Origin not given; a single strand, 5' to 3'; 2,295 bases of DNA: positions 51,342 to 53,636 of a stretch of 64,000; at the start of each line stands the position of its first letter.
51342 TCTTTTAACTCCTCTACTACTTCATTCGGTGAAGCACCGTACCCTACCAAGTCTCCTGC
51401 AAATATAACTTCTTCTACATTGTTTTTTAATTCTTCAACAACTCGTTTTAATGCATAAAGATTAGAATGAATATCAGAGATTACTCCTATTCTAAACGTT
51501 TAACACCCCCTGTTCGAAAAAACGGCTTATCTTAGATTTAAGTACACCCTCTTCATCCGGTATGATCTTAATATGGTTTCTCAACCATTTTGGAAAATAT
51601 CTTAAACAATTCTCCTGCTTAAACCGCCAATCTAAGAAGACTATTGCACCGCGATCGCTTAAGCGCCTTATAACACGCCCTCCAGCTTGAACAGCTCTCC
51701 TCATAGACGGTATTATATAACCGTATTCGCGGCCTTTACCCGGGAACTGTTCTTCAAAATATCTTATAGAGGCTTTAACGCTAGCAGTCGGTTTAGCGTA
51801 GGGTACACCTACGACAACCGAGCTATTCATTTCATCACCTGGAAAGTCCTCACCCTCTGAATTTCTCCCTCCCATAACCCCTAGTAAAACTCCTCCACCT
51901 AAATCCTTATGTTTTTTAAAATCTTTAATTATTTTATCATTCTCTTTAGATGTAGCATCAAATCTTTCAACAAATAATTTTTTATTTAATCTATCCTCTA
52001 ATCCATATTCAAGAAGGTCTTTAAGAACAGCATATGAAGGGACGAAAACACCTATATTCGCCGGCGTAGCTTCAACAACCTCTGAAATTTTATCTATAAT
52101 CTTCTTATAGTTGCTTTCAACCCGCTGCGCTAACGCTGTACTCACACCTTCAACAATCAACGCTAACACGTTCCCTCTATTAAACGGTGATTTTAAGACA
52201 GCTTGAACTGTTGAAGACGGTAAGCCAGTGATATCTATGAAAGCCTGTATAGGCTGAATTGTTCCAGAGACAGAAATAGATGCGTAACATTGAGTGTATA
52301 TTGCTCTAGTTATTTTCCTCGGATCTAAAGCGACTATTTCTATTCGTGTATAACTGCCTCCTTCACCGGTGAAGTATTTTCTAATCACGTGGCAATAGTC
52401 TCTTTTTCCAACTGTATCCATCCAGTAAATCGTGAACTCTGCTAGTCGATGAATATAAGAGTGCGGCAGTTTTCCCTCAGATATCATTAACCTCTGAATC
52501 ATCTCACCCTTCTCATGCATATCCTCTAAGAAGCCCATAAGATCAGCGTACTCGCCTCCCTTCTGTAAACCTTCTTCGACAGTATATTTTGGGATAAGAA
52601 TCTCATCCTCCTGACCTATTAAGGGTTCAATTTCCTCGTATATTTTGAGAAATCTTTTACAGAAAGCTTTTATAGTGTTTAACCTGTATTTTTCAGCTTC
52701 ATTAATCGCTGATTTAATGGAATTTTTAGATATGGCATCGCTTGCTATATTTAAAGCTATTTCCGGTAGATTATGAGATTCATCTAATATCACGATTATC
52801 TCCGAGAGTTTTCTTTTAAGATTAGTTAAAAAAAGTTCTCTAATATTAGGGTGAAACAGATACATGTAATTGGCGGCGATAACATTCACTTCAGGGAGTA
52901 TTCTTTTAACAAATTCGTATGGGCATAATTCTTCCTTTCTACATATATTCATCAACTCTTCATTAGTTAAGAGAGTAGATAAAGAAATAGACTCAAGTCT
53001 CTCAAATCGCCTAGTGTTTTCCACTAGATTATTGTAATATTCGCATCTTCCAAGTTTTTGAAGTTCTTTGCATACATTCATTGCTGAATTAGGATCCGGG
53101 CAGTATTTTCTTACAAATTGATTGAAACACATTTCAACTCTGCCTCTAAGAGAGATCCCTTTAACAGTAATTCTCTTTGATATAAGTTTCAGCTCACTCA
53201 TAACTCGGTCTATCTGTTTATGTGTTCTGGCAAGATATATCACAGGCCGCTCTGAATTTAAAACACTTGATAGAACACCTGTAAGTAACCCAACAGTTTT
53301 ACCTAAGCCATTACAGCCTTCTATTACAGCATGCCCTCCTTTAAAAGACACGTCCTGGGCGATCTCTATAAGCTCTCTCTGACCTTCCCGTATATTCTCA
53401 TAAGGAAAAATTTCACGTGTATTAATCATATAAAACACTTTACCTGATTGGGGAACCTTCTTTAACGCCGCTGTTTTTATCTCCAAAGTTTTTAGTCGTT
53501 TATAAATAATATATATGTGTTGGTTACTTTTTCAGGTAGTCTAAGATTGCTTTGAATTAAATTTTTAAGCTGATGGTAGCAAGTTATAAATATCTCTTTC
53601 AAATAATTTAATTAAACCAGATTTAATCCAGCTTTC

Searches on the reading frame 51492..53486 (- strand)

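Call 77: search_protein_families(library=pfam, proteins=[window:51492-53486:-], max_evalue=0.00001)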
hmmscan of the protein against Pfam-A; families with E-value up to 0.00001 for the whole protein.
window:51492-53486:- (664 aa): 3 families
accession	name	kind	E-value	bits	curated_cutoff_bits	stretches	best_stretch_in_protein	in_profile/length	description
PF13307.12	Helicase_C_2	-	2.4e-36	125.8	25.3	1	467-637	1-169/170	Helicase C-terminal domain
PF06733.21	DEAD_2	-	1.3e-32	113.3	21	1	84-256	1-171/172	DEAD_2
PF06777.17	HBB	-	2e-22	80.2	30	1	261-451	2-187/190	Helical and beta-bridge domain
